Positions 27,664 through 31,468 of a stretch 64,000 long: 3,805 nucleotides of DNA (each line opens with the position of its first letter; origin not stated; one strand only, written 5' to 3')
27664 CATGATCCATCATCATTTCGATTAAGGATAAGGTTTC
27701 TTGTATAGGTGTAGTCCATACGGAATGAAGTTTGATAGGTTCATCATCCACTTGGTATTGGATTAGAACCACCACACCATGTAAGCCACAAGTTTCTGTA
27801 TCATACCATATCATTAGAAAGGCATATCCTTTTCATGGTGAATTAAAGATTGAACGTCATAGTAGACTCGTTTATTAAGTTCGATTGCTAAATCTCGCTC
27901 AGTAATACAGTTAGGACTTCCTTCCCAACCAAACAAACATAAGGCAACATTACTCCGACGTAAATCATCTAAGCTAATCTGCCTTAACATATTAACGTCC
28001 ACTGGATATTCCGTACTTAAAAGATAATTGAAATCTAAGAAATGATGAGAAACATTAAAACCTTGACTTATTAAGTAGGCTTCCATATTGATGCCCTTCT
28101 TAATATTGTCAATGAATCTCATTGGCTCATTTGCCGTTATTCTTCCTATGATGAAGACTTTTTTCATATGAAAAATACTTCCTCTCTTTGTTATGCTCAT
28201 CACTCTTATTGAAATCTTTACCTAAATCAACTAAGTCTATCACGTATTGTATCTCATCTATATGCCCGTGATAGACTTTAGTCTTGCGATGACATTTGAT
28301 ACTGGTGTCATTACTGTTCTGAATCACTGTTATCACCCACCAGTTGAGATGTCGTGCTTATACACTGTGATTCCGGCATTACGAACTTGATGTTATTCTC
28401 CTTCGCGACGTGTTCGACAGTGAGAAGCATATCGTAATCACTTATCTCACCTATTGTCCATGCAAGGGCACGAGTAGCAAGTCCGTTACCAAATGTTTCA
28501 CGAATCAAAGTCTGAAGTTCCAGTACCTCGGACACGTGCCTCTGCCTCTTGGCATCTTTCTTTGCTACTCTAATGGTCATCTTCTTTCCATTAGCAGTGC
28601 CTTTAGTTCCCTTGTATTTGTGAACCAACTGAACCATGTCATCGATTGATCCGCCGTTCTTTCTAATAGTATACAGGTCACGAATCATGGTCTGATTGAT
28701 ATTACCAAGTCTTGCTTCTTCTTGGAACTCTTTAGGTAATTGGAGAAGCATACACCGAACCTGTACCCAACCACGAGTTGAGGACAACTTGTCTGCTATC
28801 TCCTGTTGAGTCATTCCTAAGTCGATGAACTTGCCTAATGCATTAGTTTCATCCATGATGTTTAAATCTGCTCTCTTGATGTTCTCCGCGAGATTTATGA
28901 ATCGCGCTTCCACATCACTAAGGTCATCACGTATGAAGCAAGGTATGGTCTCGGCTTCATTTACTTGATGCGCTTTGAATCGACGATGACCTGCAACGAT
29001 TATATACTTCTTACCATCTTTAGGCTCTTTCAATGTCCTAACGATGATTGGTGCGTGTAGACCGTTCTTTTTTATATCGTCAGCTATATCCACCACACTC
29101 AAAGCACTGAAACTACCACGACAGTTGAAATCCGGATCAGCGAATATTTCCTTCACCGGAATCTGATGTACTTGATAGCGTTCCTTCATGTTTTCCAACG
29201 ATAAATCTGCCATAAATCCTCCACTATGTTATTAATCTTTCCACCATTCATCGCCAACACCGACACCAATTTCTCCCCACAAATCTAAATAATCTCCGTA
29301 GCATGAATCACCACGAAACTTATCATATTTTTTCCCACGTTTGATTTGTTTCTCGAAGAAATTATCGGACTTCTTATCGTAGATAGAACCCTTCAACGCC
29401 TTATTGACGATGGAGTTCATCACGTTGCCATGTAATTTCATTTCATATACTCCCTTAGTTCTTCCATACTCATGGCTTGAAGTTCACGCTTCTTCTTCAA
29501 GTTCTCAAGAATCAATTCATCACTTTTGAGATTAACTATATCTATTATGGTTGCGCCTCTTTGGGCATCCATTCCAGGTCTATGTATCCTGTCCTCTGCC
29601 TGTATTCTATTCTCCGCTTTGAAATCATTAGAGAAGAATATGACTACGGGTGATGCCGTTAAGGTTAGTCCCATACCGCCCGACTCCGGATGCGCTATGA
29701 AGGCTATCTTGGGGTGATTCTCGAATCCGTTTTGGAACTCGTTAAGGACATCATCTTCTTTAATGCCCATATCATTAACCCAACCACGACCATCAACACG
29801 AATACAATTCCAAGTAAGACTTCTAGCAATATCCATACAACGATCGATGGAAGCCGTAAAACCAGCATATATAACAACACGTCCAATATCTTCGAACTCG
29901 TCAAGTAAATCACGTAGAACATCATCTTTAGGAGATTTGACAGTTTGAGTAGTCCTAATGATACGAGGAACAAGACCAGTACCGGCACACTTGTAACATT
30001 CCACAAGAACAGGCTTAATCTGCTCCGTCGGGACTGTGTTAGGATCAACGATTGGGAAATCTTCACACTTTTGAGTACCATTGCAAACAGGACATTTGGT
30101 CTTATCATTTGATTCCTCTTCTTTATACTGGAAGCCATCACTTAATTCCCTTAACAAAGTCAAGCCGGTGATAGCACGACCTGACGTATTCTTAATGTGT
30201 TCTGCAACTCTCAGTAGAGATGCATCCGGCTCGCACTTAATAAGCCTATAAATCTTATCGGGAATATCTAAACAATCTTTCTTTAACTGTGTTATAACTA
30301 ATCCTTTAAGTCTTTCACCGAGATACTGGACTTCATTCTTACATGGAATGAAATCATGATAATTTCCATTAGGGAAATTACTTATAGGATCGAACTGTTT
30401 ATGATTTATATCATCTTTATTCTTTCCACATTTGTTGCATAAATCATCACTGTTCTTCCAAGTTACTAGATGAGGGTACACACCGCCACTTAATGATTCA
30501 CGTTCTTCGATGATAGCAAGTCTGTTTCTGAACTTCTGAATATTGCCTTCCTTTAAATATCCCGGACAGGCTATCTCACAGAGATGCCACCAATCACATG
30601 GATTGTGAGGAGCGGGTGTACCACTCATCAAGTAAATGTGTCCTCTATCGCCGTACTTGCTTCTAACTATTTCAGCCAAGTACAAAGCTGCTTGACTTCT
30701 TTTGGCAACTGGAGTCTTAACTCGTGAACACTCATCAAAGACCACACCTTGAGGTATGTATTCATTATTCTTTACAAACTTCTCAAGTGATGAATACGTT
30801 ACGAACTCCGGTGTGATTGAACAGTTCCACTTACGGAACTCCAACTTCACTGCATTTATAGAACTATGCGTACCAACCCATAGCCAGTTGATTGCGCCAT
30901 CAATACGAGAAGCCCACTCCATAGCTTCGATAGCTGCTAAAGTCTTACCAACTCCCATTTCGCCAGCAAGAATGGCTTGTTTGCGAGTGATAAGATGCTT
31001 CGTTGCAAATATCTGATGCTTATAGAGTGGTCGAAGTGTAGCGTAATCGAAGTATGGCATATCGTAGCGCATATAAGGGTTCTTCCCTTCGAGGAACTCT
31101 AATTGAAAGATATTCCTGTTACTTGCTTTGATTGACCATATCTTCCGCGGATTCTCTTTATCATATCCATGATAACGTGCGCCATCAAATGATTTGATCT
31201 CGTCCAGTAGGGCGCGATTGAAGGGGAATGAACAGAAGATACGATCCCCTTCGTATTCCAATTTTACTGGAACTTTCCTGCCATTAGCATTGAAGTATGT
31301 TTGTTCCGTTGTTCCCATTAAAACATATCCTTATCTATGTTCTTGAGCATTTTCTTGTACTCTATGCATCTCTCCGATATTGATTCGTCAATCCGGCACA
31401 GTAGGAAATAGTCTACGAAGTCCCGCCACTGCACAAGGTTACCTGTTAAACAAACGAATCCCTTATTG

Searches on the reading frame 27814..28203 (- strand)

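Call 30: search_protein_families(library=pfam, proteins=[window:27814-28203:-], max_evalue=0.01)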
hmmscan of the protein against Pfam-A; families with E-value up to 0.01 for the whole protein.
window:27814-28203:- (129 aa): 0 families

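Call 56: search_protein_families(library=phrogs, proteins=[window:27814-28203:-], max_evalue=0.001)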
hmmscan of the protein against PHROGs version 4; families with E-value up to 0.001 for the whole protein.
window:27814-28203:- (129 aa): 1 family
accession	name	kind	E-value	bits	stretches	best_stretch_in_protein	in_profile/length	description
phrog_355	-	DNA, RNA and nucleotide metabolism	1.1e-05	26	1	4-120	65-176/249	nucleoside 2-deoxyribosyltransferase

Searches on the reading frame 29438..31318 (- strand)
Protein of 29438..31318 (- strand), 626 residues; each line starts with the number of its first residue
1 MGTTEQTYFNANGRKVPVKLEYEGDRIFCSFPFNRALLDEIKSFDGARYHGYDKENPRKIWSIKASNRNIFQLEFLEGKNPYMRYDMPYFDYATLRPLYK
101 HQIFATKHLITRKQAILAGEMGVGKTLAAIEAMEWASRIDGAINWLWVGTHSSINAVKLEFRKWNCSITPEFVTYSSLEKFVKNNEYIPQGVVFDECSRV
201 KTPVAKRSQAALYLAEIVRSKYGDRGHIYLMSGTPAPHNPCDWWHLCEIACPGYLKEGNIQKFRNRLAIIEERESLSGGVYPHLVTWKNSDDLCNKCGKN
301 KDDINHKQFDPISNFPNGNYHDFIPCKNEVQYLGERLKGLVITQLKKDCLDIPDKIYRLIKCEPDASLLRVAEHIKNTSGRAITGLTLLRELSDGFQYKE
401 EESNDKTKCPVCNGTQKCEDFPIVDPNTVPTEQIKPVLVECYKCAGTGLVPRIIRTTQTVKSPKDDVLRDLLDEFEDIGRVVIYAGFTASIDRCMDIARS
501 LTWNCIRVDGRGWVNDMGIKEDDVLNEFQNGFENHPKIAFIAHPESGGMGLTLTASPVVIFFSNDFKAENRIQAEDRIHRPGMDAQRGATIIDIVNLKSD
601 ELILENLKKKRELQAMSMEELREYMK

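Call 8: search_protein_families(library=pfam, proteins=[window:29438-31318:-])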
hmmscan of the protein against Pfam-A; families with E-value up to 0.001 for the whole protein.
window:29438-31318:- (626 aa): 2 families
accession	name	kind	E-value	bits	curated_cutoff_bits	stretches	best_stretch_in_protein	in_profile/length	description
PF00176.29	SNF2-rel_dom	-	1.7e-07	31.1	24.9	0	101-135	1-40/290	SNF2-related domain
PF00271.37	Helicase_C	-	4.6e-07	30.5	23.5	1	464-582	2-110/110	Helicase conserved C-terminal domain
